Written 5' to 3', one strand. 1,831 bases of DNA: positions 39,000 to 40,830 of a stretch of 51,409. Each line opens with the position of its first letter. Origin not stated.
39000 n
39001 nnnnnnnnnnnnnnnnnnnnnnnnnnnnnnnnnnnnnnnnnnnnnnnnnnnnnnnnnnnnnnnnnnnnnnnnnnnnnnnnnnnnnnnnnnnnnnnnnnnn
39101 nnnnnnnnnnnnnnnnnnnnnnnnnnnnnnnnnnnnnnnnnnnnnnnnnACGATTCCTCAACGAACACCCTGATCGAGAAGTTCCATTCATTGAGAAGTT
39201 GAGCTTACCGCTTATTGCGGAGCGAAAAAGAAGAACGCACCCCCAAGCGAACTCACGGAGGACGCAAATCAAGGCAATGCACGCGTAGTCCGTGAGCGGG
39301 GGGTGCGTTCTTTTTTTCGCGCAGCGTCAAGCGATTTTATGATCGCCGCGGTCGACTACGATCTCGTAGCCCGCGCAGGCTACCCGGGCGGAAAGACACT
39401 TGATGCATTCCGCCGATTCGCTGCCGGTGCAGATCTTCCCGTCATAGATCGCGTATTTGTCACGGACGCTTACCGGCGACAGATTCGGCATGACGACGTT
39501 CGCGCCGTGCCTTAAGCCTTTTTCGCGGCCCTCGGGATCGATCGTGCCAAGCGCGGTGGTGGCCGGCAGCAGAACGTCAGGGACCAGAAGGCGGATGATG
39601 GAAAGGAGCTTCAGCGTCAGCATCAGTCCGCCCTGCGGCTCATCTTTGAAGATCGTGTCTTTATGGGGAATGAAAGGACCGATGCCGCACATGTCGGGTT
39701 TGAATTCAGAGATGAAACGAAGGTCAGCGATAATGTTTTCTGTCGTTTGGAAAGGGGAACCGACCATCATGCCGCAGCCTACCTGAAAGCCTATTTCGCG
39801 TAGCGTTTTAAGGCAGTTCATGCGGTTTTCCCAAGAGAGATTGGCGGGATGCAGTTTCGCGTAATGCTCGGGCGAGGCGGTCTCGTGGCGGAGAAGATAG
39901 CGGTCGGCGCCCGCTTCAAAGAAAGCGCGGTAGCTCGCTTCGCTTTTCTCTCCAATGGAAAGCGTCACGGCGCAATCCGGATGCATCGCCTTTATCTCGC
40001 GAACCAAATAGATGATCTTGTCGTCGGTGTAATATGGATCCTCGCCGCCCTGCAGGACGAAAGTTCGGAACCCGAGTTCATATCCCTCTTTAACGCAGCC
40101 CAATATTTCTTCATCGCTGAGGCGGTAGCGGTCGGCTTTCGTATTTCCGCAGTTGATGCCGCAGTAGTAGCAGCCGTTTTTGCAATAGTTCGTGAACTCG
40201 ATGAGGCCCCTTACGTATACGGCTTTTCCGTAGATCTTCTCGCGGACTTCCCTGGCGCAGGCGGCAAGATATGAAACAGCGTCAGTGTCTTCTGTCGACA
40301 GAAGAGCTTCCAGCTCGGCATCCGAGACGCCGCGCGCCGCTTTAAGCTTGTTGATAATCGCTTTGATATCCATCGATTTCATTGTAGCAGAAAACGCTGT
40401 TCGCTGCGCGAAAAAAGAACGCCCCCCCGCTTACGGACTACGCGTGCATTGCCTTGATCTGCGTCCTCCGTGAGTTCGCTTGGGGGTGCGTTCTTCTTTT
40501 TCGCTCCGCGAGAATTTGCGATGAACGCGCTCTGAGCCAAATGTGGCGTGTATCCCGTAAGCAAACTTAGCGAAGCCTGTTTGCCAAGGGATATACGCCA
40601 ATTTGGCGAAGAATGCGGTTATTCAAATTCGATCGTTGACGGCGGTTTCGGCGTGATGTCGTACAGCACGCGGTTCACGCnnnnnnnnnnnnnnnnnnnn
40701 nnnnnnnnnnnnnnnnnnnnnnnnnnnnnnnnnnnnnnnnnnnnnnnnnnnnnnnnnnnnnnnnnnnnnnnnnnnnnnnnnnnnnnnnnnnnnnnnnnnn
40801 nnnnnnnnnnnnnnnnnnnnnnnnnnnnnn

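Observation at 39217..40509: hydE is bracketed exactly by inverted copies of a roughly 110-nt palindromic, terminator-like element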

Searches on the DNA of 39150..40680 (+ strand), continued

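Call 73: search_with_rna_model(model_id=R1, sources=[L038, L039, L040], max_evalue=1)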
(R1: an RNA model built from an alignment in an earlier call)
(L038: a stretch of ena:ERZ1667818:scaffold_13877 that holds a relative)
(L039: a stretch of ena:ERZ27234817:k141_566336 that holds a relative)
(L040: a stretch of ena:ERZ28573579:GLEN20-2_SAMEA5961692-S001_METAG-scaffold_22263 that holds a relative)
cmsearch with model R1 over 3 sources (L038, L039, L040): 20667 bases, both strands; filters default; matches with E-value up to 1: 0.
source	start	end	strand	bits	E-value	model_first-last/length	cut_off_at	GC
